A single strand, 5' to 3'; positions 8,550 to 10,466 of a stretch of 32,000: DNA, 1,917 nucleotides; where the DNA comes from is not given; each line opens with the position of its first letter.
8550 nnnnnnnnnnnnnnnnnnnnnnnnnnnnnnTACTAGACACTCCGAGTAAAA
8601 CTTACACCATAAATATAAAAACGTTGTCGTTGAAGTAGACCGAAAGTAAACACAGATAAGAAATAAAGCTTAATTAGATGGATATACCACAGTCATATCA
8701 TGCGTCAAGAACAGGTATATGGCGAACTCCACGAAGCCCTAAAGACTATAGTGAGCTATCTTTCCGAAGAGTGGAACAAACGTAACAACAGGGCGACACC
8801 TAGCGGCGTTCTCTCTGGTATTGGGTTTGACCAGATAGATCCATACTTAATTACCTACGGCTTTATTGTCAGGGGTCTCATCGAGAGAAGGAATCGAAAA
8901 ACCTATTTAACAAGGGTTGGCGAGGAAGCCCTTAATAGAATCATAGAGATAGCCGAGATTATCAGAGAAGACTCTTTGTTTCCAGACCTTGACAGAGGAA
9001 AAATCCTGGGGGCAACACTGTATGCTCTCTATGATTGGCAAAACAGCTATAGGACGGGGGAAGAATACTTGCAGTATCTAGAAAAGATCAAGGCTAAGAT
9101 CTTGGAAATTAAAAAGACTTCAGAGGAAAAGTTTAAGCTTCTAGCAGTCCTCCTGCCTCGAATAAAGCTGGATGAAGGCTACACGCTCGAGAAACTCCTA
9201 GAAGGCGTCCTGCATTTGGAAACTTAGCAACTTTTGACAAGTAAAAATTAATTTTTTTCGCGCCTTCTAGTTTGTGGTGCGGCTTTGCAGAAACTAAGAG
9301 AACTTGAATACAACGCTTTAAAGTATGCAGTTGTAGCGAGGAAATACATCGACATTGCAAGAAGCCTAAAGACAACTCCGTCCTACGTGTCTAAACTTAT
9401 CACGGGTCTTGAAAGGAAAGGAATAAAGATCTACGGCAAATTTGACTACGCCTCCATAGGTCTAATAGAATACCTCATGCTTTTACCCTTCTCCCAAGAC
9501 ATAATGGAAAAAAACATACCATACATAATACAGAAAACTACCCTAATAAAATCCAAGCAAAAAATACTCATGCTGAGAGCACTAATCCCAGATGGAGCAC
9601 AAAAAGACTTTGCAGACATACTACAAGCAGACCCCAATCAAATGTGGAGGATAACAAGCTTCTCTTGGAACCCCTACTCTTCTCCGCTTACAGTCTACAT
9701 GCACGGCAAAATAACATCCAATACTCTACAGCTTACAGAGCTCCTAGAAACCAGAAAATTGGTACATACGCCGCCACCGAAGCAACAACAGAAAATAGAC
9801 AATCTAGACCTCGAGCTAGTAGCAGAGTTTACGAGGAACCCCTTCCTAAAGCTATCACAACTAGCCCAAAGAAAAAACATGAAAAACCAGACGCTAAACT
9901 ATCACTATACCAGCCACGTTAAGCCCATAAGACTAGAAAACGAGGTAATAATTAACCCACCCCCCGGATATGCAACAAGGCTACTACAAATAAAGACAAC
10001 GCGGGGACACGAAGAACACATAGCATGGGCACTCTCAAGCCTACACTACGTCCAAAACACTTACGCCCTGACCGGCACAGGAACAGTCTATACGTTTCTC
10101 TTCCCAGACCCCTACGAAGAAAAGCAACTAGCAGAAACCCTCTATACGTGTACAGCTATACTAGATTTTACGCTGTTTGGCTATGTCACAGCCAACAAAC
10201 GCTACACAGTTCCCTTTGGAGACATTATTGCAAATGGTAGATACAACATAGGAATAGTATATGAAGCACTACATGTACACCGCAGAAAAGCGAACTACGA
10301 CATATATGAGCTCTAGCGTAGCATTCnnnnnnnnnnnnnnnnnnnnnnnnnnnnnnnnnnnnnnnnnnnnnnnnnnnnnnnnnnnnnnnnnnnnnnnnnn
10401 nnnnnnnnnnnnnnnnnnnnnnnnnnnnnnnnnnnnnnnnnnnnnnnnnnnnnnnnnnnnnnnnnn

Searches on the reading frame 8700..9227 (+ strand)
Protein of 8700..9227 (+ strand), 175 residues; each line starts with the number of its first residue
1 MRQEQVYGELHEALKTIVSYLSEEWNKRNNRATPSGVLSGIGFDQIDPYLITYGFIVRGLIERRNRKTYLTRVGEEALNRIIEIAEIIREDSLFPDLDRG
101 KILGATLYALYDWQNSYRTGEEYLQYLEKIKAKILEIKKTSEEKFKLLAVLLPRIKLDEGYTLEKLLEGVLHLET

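Call 3: search_protein_families(library=pfam, proteins=[window:8700-9227:+], max_evalue=0.1)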
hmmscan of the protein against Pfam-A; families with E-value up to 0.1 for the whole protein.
window:8700-9227:+ (175 aa): 0 families

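Call 4: search_protein_families(library=ncbifam, proteins=[window:8700-9227:+], max_evalue=0.1)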
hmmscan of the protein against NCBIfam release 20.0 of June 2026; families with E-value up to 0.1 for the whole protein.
window:8700-9227:+ (175 aa): 0 families

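Call 56: search_protein_families(library=padloc, proteins=[window:8700-9227:+], max_evalue=0.1)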
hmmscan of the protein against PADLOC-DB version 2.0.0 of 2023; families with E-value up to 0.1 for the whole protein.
window:8700-9227:+ (175 aa): 0 families

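Call 57: search_protein_families(library=phrogs, proteins=[window:8700-9227:+], max_evalue=0.1)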
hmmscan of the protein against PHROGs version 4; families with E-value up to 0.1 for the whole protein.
window:8700-9227:+ (175 aa): 0 families

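Call 91: search_solved_structures(query=window:8700-9227:+, max_evalue=1)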
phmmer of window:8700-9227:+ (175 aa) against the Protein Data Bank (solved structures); distinct sequences matched with E-value up to 1: 0.

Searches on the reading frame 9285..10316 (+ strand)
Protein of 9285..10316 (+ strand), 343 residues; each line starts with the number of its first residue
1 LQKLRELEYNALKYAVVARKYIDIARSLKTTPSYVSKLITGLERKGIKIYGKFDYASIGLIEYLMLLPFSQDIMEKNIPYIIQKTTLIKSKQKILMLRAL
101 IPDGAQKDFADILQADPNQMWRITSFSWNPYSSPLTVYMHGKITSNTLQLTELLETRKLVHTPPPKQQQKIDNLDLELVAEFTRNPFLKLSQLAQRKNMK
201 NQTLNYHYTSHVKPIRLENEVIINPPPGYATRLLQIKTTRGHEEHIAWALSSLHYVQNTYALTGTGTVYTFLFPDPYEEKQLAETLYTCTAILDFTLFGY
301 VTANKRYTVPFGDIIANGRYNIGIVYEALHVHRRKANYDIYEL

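Call 3: search_protein_families(library=pfam, proteins=[window:9285-10316:+], max_evalue=0.1)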
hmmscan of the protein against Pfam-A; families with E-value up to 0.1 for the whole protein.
window:9285-10316:+ (343 aa): 2 families
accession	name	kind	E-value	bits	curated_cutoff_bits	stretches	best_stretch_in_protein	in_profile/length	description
PF01047.28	MarR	-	0.0046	17.2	24.6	1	22-46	21-45/59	MarR family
PF13412.12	HTH_24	-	0.0048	16.9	21.9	0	172-207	2-37/48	Winged helix-turn-helix DNA-binding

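Call 4: search_protein_families(library=ncbifam, proteins=[window:9285-10316:+], max_evalue=0.1)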
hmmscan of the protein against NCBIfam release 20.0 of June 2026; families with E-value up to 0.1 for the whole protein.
window:9285-10316:+ (343 aa): 0 families

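Call 56: search_protein_families(library=padloc, proteins=[window:9285-10316:+], max_evalue=0.1)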
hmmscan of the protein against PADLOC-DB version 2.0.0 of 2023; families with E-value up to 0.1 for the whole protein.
window:9285-10316:+ (343 aa): 0 families

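Call 57: search_protein_families(library=phrogs, proteins=[window:9285-10316:+], max_evalue=0.1)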
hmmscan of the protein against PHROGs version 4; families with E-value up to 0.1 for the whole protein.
window:9285-10316:+ (343 aa): 0 families

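Call 90: search_solved_structures(query=window:9285-10316:+, max_evalue=1)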
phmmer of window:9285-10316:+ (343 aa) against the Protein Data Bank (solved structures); distinct sequences matched with E-value up to 1: 1.
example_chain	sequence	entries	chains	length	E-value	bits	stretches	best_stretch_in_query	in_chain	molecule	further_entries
8exz_A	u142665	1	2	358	0.26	13.5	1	132-224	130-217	Ganglioside-induced differentiation-associated protein 1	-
